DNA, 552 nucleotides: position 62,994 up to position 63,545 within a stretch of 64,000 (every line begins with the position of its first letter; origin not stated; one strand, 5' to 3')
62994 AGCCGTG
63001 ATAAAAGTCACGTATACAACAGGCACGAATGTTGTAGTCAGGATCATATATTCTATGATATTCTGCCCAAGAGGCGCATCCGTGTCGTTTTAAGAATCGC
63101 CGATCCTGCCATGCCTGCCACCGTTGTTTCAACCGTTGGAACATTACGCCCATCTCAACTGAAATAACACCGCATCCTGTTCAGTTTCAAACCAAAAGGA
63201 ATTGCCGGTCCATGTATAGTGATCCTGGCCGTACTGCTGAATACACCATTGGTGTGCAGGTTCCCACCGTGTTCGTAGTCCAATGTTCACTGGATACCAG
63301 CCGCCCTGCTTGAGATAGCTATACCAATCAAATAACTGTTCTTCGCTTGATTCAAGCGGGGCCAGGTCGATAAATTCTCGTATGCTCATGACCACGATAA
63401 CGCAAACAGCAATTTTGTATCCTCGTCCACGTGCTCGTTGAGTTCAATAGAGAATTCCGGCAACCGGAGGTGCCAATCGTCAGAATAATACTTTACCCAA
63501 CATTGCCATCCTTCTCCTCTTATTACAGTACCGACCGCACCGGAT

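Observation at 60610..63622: Tandem array of translationally coupled paralogous small ORFs with a conserved ..(D/E)A..F.LRW(S/A)-stop C-terminus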

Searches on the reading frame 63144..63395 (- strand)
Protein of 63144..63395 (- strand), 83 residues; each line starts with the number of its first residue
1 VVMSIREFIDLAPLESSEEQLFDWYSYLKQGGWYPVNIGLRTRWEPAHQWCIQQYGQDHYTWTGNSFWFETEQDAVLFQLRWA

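Call 5: search_protein_families(library=pfam, proteins=[window:63144-63395:-], max_evalue=1)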
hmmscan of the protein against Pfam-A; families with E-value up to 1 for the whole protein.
window:63144-63395:- (83 aa): 0 families

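Call 6: search_protein_families(library=phrogs, proteins=[window:63144-63395:-], max_evalue=1)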
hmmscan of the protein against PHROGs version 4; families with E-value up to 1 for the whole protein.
window:63144-63395:- (83 aa): 0 families

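Call 13: find_homologous_proteins(query=A2, max_evalue=0.01)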
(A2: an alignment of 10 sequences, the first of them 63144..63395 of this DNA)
Query A2 (10 sequences) (83 aa, profile of the alignment): 54 proteins with E <= 0.01 among 289 candidates.
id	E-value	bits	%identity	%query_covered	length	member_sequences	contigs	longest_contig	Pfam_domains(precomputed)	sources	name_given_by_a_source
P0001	1.9e-12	65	22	93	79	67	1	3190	-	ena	-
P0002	1.2e-11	62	-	-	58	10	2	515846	-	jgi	jgi:hypothetical protein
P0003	1.2e-10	59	22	57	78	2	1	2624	-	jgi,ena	jgi:hypothetical protein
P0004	5.6e-9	54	53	18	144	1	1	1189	-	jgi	jgi:hypothetical protein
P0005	7.9e-9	53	-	-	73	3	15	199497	-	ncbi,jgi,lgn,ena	jgi:hypothetical protein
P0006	1.0e-8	53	-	-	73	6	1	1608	-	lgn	-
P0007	1.2e-8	53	-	-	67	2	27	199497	-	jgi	jgi:hypothetical protein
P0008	1.5e-8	53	-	-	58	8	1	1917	-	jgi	jgi:hypothetical protein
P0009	1.5e-8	53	28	95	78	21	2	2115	-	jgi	jgi:hypothetical protein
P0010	1.9e-8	52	-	-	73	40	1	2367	-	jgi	jgi:hypothetical protein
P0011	5.5e-8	51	-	-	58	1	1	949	-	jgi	jgi:hypothetical protein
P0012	9.5e-8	50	-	-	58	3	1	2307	-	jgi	jgi:hypothetical protein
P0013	1.2e-7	50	87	100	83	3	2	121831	-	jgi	jgi:hypothetical protein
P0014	1.5e-7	49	53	18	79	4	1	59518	-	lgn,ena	-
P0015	1.8e-7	49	57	8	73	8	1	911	-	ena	-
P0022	5.6e-7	47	53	18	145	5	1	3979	-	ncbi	-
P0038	7.7e-5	41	47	18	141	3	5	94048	-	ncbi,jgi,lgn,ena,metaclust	jgi:hypothetical protein|metaclust:\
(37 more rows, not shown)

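Call 15: list_cluster_members(proteins=[P0005, P0022, P0038, P0013, P0002])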
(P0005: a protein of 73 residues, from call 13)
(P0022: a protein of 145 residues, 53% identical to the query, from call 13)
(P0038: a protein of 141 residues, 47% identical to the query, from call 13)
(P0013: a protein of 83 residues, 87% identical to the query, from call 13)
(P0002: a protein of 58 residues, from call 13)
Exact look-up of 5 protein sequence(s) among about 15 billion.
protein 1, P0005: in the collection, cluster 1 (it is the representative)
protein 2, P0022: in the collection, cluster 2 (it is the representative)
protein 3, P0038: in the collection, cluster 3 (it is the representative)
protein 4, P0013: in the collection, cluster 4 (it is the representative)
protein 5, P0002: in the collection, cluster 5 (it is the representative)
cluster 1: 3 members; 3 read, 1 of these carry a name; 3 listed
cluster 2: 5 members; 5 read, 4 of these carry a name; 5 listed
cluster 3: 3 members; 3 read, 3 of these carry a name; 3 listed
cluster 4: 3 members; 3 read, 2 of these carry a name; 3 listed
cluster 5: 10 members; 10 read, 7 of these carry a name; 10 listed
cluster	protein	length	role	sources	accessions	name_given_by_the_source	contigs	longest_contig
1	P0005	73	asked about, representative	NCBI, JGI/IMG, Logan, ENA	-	hypothetical protein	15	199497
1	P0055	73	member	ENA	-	-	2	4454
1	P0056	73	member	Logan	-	-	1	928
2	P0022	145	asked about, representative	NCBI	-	-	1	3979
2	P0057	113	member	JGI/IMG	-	hypothetical protein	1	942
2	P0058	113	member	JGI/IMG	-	hypothetical protein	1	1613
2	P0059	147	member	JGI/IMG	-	hypothetical protein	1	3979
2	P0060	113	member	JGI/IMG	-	hypothetical protein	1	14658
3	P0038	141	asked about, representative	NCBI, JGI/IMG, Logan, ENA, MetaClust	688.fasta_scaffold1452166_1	hypothetical protein | \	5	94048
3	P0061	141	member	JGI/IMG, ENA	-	hypothetical protein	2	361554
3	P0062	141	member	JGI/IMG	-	hypothetical protein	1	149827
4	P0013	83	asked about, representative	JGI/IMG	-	hypothetical protein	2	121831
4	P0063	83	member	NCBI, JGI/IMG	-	hypothetical protein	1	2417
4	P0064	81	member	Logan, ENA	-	-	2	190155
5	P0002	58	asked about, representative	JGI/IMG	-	hypothetical protein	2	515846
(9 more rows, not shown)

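Call 46: find_encoding_contigs(protein=P0005, flank=10000, max_places=4)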
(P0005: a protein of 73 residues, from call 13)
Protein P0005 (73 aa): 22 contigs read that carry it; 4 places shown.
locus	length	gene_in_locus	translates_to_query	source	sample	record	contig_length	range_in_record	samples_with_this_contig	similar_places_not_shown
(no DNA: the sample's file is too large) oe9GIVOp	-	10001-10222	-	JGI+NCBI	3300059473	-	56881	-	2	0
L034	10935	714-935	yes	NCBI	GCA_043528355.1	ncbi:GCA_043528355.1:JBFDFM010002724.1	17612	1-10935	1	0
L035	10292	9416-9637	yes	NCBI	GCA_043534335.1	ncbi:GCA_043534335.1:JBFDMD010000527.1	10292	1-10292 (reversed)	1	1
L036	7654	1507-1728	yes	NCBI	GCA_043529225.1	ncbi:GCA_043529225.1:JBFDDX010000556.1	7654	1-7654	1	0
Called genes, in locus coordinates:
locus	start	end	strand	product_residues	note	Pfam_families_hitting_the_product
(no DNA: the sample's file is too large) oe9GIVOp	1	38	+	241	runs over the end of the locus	-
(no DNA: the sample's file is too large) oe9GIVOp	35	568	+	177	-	PF00156:Pribosyltran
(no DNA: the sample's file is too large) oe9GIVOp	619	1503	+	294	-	-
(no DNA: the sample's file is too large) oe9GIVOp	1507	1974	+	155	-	PF10504:DUF2452 (weak)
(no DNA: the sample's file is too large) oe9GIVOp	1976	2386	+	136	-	-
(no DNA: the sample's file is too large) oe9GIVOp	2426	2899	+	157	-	PF01467:CTP_transf_like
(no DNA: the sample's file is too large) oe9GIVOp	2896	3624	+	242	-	-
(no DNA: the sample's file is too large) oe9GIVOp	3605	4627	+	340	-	PF02739:5_3_exonuc_N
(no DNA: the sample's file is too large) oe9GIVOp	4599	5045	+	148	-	-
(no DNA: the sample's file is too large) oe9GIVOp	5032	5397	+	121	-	PF01503:PRA-PH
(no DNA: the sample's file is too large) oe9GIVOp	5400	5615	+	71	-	-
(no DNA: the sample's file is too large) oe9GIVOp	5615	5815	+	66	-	-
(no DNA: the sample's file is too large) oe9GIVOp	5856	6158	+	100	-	-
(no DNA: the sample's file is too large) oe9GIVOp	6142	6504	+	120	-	-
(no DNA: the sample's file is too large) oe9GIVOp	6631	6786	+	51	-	-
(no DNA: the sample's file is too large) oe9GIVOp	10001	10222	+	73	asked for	-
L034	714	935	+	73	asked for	-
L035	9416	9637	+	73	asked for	-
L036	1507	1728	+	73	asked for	-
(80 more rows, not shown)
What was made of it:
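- On Translationally coupled -4 overlap operon: Independent gene calls use these starts (call 46).
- Checked: Independent JGI/NCBI gene calls agree (call 46).
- Independent gene callers predict the same ORFs (call 46).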

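Call 47: find_encoding_contigs(protein=P0013, flank=10000, max_places=3)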
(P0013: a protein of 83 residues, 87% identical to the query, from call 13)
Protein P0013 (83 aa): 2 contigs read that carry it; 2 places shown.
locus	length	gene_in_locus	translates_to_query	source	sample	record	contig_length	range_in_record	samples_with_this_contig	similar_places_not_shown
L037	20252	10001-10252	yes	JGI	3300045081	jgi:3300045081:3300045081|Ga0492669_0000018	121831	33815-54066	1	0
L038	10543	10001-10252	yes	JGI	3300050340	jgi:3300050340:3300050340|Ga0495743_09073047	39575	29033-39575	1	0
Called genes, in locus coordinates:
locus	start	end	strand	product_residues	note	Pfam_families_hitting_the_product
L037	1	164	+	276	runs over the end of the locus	PF00793:DAHP_synth_1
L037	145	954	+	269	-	-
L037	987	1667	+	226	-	PF05575:V_cholerae_RfbT (weak), PF05050:Methyltransf_21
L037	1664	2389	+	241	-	-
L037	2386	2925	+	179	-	PF00156:Pribosyltran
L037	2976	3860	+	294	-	-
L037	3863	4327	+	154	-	PF10504:DUF2452 (weak)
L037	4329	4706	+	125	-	-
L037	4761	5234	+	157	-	PF01467:CTP_transf_like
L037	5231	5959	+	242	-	PF19547:DUF6071 (weak)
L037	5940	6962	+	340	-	PF02739:5_3_exonuc_N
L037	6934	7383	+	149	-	-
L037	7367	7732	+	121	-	PF01503:PRA-PH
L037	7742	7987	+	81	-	-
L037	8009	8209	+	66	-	-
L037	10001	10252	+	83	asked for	-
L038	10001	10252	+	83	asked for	-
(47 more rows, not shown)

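Call 55: search_protein_families(library=padloc, alignment_id=A2, max_evalue=0.1)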
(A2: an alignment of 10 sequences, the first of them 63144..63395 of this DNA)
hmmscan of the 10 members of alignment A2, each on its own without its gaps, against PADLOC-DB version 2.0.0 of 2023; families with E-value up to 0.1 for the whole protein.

A. member 1, window:63144-63395:- (83 aa): 0 families

B. families by the number of members that match (of 10 scanned): 2 families
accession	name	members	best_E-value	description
PDLC03359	MTase_II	1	0.0031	Type II methyltransferase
PDLC03420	REase_II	1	0.0049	Type II restriction enzyme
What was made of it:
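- On Known defence proteins or NCBI/PHROG-named phage families: PADLOC: only two isolated weak hits, E 0.003-0.005, each in one member (call 55).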

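Call 56: search_protein_families(library=ncbifam, alignment_id=A2, max_evalue=0.1)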
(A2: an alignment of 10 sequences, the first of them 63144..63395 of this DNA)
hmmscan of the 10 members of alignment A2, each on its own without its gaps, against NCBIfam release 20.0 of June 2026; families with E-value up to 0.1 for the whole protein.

A. member 1, window:63144-63395:- (83 aa): 0 families

B. families by the number of members that match (of 10 scanned): 0 families
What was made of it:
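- On Known defence proteins or NCBI/PHROG-named phage families: NCBIfam: none (call 56).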
